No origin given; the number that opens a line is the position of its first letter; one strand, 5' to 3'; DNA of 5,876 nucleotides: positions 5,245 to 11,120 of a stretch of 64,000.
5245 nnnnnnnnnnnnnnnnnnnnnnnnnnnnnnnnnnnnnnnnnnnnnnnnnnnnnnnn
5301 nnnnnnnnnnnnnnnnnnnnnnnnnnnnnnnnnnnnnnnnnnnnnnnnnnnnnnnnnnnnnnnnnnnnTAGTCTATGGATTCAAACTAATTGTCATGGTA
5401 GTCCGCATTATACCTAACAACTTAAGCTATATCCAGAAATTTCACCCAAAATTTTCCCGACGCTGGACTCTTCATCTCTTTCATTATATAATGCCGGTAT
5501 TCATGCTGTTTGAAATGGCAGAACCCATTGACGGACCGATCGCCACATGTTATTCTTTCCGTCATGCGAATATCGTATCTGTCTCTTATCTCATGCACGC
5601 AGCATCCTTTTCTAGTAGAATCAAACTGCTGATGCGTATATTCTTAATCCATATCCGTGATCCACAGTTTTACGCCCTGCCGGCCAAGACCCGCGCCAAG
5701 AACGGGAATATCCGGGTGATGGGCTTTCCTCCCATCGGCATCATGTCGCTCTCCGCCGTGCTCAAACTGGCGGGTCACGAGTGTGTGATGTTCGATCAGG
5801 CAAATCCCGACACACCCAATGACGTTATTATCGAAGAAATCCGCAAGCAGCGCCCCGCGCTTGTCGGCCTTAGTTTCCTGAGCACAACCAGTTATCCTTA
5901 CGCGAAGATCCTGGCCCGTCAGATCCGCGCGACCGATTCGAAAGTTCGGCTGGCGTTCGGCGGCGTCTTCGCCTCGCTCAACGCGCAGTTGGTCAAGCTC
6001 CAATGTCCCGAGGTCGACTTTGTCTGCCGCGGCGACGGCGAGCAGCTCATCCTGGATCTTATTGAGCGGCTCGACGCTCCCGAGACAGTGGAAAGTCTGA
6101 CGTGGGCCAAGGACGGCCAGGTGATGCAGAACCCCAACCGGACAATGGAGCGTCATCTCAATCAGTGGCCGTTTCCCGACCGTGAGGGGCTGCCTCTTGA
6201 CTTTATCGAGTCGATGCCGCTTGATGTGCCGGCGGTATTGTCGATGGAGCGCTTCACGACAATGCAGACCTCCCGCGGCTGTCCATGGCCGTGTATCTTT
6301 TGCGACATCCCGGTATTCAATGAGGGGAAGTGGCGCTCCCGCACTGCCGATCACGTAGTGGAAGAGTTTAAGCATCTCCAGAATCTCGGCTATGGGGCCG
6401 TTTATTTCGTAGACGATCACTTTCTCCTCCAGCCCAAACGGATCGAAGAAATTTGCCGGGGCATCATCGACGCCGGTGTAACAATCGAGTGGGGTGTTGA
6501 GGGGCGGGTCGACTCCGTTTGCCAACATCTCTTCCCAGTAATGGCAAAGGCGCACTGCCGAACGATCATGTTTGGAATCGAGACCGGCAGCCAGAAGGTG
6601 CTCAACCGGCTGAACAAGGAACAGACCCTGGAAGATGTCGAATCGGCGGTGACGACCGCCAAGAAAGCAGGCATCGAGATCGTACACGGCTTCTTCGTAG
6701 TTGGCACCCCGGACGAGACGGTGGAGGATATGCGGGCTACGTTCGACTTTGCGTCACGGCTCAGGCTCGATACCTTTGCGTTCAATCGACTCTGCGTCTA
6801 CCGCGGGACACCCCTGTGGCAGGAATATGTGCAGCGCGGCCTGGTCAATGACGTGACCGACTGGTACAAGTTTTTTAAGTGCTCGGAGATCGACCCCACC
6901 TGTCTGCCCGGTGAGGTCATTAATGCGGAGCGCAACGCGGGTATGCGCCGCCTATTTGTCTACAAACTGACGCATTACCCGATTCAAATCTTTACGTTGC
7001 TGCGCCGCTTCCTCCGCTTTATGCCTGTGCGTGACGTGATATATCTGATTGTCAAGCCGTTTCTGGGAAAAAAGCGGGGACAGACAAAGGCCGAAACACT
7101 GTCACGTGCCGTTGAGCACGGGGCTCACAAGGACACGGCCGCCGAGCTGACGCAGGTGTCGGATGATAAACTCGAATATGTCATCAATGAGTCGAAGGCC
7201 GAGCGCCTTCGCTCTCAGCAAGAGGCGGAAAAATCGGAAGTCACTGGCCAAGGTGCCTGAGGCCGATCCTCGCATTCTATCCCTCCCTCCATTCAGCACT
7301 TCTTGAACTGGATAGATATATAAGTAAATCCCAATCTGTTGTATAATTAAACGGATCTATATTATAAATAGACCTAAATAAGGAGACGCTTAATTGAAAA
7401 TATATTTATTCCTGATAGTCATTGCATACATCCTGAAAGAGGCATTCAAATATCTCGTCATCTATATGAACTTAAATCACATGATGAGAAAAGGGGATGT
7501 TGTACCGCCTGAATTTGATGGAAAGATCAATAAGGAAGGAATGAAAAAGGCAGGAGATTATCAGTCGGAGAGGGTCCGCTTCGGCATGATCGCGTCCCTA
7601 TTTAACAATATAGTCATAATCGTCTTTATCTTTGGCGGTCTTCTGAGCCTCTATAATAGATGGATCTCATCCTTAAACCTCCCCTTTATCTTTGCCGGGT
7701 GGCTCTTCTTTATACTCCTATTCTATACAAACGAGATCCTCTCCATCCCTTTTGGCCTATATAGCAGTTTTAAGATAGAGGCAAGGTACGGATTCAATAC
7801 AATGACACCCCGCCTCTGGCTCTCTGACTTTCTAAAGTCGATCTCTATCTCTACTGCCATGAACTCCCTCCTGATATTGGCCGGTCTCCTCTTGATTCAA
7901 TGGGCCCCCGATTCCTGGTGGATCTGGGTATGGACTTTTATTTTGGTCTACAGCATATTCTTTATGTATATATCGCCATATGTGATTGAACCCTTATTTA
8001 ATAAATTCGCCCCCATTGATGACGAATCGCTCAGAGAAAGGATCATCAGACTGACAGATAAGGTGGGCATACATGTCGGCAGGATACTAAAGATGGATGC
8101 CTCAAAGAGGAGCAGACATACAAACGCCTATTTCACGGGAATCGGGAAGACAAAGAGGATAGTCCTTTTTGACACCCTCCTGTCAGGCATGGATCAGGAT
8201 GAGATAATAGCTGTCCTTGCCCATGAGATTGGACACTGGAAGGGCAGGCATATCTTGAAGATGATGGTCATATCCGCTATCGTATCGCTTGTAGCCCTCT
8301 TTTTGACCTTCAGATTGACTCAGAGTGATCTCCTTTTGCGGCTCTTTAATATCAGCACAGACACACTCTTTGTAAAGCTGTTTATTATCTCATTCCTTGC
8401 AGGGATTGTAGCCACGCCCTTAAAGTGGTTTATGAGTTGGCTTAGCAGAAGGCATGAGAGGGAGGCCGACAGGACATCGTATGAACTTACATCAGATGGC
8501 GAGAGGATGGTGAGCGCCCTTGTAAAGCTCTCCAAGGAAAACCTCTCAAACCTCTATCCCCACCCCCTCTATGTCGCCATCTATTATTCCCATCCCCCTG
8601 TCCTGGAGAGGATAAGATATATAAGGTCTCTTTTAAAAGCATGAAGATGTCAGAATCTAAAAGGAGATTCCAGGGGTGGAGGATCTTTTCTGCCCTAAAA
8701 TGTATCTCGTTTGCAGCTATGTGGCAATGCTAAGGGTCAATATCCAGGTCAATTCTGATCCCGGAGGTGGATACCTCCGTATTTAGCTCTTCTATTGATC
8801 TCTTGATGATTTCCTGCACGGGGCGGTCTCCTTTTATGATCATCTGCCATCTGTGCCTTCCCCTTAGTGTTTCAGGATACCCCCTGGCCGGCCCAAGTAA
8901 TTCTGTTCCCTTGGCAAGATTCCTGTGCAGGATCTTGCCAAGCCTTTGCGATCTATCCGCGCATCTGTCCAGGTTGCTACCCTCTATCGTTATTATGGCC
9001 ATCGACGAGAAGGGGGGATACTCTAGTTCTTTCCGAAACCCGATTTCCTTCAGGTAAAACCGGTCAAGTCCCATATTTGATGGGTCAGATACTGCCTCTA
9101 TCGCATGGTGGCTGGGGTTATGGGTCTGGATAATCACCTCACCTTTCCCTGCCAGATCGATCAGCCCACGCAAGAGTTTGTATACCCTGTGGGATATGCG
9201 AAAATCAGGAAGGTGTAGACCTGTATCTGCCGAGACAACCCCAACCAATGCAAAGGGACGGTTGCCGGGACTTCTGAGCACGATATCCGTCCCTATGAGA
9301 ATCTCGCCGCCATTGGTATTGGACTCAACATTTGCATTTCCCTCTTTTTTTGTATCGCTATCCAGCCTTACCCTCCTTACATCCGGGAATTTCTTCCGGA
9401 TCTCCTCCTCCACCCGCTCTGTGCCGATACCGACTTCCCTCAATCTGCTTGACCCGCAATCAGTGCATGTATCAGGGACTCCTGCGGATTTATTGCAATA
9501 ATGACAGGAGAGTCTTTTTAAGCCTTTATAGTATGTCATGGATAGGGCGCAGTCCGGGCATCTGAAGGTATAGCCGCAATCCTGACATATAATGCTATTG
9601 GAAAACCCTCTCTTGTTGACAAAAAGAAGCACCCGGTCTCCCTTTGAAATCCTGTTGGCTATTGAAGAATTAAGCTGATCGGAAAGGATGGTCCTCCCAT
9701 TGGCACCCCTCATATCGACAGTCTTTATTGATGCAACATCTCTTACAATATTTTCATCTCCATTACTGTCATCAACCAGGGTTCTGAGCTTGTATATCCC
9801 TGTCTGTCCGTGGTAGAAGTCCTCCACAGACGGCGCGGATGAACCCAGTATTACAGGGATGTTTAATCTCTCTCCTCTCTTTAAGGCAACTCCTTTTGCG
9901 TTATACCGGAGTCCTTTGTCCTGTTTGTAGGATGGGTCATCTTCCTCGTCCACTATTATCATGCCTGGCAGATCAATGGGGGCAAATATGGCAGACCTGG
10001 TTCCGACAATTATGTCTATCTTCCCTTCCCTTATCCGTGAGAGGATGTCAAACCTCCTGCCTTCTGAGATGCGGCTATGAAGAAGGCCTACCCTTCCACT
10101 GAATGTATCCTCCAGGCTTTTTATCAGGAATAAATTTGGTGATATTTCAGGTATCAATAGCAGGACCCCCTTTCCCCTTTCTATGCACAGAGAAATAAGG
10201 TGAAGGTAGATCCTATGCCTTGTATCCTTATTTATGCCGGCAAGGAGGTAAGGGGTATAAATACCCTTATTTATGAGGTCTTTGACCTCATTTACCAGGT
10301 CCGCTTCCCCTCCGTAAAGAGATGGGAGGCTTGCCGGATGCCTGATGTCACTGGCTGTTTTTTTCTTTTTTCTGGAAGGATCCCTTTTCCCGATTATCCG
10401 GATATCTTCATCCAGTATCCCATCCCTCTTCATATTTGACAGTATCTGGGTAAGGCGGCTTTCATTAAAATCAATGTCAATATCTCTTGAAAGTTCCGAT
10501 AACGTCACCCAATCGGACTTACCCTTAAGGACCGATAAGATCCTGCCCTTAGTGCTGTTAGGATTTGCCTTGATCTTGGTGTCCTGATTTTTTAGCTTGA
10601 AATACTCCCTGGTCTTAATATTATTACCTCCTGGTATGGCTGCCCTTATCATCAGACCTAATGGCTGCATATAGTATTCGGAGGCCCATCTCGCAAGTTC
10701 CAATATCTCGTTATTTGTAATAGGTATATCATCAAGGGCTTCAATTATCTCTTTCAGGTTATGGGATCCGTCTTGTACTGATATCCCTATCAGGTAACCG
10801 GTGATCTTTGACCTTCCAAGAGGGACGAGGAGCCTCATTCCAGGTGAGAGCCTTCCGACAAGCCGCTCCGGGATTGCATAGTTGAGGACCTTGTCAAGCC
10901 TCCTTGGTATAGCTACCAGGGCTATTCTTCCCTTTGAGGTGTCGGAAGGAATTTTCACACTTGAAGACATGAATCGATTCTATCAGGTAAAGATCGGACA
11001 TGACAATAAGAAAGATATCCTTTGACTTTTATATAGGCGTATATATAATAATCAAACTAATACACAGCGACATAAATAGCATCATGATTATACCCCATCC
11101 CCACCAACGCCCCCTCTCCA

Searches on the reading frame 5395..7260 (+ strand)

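Call 66: search_protein_families(library=pfam, proteins=[window:5395-7260:+], max_evalue=0.000001)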
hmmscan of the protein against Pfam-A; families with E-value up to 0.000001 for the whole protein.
window:5395-7260:+ (621 aa): 2 families
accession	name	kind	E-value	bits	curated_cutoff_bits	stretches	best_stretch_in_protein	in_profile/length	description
PF04055.27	Radical_SAM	-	2.6e-25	90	29.5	1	291-453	2-166/166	Radical SAM superfamily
PF02310.24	B12-binding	-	6e-18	65.3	32.1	1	112-219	13-117/121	B12 binding domain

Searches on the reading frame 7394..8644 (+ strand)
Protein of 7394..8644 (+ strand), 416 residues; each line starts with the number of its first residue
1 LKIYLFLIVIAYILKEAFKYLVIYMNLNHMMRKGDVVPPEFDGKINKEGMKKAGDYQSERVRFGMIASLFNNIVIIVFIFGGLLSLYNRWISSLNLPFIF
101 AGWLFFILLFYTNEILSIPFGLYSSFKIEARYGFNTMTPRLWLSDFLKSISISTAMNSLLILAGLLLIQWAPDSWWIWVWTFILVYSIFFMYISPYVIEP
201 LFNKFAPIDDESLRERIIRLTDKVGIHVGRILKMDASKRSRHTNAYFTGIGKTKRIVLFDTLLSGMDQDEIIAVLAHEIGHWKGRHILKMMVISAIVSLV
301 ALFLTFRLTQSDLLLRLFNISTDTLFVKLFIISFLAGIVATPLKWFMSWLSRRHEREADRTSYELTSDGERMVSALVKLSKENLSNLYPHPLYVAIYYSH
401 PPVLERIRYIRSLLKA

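Call 66: search_protein_families(library=pfam, proteins=[window:7394-8644:+], max_evalue=0.000001)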
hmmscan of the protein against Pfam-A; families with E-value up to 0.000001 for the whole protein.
window:7394-8644:+ (416 aa): 2 families
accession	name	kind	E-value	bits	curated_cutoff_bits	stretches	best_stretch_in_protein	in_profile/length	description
PF16491.10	Peptidase_M48_N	-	9.3e-49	166.1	27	1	27-204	2-179/179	CAAX prenyl protease N-terminal, five membrane helices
PF01435.24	Peptidase_M48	-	2.3e-38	132.3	20.3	1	209-412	3-184/186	Peptidase family M48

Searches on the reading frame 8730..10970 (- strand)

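Call 66: search_protein_families(library=pfam, proteins=[window:8730-10970:-], max_evalue=0.000001)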
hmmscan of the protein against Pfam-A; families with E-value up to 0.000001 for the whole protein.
window:8730-10970:- (746 aa): 3 families
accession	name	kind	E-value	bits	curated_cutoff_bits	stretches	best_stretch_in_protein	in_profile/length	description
PF17764.6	PriA_3primeBD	-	7.6e-24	83.8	22.7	1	19-113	2-96/96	3'DNA-binding domain (3'BD)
PF18074.6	PriA_C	-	1.6e-14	54.9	26.9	1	653-746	1-95/95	Primosomal protein N C-terminal domain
PF18319.7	Zn_ribbon_PriA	-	8.3e-09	35.7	26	1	471-494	1-24/27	PriA DNA helicase Cys-rich region (CRR) domain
